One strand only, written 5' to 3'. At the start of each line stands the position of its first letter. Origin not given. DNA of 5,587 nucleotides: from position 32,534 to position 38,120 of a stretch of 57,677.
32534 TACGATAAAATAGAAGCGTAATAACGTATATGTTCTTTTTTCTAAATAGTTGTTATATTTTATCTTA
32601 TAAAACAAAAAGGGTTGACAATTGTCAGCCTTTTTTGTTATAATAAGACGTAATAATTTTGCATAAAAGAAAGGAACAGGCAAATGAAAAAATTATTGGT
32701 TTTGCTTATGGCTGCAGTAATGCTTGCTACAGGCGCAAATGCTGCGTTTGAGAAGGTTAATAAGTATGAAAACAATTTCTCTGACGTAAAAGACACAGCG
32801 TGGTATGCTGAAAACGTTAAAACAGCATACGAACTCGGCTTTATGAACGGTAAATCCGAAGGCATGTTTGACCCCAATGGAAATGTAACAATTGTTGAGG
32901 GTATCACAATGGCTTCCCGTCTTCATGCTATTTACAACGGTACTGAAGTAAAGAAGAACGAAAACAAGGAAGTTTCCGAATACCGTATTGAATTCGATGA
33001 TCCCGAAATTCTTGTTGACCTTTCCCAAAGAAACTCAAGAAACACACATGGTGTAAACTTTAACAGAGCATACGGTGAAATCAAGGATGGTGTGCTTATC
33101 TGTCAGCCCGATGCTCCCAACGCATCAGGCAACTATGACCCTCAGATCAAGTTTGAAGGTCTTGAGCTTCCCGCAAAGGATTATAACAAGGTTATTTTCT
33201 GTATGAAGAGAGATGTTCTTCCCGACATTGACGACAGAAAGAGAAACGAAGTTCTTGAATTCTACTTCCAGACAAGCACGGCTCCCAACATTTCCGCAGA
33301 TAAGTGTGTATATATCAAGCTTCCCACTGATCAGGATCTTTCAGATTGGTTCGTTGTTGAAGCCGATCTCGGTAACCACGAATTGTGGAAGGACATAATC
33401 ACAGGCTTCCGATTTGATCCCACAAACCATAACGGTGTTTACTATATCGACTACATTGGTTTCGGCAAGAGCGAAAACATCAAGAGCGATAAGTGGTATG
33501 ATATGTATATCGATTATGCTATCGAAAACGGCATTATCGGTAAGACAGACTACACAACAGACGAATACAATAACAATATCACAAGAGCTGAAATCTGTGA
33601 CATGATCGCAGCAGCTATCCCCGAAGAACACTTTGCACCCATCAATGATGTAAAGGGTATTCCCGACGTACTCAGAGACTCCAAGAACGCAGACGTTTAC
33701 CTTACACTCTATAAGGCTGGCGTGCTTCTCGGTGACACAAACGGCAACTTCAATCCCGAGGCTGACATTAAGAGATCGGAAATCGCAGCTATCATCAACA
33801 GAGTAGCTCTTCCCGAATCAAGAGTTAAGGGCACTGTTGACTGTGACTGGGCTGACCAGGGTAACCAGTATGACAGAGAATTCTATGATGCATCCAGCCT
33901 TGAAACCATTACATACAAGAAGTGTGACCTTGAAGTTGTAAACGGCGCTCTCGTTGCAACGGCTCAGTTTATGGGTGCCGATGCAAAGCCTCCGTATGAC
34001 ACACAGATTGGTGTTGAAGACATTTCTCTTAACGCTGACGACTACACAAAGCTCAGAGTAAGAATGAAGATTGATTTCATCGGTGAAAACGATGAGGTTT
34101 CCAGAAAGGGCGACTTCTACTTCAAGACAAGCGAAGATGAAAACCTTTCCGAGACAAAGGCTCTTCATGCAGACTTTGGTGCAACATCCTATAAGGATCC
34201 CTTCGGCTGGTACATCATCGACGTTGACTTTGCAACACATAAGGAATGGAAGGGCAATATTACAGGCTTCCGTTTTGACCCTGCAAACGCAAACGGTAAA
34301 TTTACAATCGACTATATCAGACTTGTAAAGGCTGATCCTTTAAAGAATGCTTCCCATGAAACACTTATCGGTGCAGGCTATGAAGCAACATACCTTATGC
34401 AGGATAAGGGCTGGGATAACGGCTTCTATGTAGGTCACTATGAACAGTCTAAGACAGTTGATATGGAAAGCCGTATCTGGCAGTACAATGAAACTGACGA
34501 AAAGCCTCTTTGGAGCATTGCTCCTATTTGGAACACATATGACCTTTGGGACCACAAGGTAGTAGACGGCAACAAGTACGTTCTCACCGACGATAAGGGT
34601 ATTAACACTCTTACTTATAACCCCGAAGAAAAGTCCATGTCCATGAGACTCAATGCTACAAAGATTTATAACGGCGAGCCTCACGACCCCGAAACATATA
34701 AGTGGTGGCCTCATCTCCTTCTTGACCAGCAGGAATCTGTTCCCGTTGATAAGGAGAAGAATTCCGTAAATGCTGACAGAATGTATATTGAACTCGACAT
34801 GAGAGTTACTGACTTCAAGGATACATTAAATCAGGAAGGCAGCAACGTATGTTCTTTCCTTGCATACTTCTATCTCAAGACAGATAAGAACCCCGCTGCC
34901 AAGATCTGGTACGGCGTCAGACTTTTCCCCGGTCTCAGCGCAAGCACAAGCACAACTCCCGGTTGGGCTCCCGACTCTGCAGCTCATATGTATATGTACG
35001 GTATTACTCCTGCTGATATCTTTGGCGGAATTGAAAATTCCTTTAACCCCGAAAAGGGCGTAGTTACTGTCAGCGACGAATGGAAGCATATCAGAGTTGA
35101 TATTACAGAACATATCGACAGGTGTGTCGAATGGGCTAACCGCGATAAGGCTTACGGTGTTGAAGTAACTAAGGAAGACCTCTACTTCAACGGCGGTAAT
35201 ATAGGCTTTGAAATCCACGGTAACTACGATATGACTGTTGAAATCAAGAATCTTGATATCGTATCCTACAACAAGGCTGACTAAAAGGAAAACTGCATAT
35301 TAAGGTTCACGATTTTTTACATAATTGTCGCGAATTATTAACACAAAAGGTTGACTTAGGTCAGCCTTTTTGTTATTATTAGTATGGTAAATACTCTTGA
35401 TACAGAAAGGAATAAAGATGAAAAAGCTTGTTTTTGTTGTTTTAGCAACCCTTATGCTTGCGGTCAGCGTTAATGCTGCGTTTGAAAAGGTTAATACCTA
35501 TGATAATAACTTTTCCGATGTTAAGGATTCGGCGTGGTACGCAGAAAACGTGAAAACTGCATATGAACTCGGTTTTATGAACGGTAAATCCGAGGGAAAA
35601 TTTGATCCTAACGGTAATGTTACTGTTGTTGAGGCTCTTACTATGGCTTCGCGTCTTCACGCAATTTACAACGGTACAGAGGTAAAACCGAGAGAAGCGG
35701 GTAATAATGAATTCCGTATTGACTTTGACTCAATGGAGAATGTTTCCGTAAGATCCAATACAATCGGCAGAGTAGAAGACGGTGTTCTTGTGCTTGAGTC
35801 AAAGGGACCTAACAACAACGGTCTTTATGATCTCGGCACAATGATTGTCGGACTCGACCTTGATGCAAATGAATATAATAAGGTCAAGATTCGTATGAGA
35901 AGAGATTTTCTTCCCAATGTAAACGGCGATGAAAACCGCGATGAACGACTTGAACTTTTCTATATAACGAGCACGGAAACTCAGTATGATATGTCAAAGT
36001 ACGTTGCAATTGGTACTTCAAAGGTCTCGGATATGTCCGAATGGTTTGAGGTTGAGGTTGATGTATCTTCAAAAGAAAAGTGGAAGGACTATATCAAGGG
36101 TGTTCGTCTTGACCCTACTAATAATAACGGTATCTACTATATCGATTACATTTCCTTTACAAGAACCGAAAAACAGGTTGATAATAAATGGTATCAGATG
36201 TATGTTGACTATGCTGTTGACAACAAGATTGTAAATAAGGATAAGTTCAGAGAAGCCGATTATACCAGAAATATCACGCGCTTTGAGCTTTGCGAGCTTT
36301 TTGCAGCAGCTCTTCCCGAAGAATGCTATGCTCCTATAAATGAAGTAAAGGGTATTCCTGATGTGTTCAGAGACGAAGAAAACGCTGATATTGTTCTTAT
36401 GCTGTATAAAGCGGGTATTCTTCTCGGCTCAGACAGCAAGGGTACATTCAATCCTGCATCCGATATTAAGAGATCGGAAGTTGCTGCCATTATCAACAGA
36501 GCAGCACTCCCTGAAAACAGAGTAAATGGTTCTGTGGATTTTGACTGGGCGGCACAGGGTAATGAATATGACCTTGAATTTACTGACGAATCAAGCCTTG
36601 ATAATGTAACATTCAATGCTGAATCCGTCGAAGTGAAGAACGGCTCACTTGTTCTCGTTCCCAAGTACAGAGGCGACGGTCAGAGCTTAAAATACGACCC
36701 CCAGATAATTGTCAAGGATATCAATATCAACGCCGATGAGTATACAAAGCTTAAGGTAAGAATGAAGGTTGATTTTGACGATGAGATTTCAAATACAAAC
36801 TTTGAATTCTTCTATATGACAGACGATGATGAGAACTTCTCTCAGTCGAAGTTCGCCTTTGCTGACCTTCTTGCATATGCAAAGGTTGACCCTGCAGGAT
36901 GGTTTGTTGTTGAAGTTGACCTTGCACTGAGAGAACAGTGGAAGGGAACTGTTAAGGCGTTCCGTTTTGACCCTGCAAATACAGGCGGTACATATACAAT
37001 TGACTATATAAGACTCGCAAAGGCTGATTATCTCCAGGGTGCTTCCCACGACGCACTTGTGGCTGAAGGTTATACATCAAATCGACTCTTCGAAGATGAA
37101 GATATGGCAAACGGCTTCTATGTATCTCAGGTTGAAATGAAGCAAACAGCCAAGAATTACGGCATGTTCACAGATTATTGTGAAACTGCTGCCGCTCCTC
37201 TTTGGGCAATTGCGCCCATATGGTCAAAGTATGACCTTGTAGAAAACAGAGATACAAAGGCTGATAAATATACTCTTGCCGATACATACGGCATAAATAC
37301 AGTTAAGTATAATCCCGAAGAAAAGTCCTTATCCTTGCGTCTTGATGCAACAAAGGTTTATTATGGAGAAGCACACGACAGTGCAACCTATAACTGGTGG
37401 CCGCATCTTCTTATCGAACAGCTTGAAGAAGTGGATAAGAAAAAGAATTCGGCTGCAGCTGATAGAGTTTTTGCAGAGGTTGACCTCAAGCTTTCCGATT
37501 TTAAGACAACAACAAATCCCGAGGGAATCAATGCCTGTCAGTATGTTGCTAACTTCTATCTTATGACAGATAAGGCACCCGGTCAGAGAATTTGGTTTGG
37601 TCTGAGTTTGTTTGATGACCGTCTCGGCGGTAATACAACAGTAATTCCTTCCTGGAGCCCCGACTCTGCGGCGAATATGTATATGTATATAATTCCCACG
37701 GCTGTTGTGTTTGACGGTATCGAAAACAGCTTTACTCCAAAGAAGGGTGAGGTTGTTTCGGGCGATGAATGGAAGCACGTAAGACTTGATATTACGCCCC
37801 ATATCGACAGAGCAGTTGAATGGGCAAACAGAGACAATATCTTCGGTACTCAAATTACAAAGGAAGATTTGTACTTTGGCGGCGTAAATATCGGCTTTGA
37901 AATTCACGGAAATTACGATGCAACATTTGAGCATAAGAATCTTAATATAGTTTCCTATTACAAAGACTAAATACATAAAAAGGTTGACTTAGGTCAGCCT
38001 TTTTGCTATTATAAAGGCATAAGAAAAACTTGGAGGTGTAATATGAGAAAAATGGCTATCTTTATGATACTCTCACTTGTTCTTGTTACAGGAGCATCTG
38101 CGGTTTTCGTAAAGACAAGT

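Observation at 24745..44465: Tandem array of seven individually transcribed SLH-anchored paralogues: a surface-protein super-locus built from modules I cannot name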

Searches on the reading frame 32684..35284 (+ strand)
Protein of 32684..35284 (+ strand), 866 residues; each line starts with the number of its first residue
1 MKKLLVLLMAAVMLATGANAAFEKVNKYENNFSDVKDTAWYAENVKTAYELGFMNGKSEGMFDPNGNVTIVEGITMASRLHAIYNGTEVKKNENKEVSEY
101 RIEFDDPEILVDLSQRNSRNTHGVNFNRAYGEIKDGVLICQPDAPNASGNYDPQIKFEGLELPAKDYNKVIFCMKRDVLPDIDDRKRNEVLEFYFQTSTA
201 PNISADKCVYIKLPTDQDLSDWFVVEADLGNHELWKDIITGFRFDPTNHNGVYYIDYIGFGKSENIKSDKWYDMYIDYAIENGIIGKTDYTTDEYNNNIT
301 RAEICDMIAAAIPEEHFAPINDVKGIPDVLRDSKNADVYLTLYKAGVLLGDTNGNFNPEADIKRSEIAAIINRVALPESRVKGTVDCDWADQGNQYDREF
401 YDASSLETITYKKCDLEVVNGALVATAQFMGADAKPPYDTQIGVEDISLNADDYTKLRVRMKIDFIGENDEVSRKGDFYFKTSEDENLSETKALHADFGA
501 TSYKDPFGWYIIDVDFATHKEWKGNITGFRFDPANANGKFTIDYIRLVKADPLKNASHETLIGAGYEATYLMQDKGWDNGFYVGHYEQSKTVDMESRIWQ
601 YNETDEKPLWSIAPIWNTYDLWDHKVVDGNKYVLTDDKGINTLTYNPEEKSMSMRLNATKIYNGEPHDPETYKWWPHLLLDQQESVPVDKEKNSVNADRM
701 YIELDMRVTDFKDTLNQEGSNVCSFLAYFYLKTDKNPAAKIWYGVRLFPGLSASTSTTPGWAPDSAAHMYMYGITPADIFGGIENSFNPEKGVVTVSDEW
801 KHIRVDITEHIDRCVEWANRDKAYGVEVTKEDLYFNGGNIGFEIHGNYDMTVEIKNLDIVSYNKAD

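Call 4: search_protein_families(library=pfam, proteins=[window:32684-35284:+], max_evalue=0.1)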
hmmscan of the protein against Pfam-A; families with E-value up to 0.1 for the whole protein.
window:32684-35284:+ (866 aa): 2 families
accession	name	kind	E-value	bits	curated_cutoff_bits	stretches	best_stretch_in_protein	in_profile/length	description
PF00395.25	SLH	-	9.1e-18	64.4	20.8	2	31-69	1-39/44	S-layer homology domain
PF06110.17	TXD17-like_Trx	-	0.099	12.7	23.1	0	221-248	58-85/119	Thioredoxin domain-containing protein 17-like, thioredoxin domain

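Call 5: search_protein_families(library=ncbifam, proteins=[window:32684-35284:+], max_evalue=0.1)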
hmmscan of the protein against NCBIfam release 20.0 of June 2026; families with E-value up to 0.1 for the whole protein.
window:32684-35284:+ (866 aa): 2 families
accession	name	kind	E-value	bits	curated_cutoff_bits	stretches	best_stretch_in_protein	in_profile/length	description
NF041428.1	TrsH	subfamily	0.014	15.5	150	1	1-134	1-134/149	TrsH/TraH family protein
NF049866.1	outer_TDE1717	subfamily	0.096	12.6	135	0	1-57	1-55/210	TDE1717 family outer membrane beta-barrel protein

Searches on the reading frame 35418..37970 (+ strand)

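Call 4: search_protein_families(library=pfam, proteins=[window:35418-37970:+], max_evalue=0.1)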
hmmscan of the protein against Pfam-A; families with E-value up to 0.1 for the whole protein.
window:35418-37970:+ (850 aa): 1 family
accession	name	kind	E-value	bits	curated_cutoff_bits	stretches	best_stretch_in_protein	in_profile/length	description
PF00395.25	SLH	-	7.2e-17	61.5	20.8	2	31-69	1-39/44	S-layer homology domain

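Call 5: search_protein_families(library=ncbifam, proteins=[window:35418-37970:+], max_evalue=0.1)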
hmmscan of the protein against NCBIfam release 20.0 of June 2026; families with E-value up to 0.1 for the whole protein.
window:35418-37970:+ (850 aa): 0 families
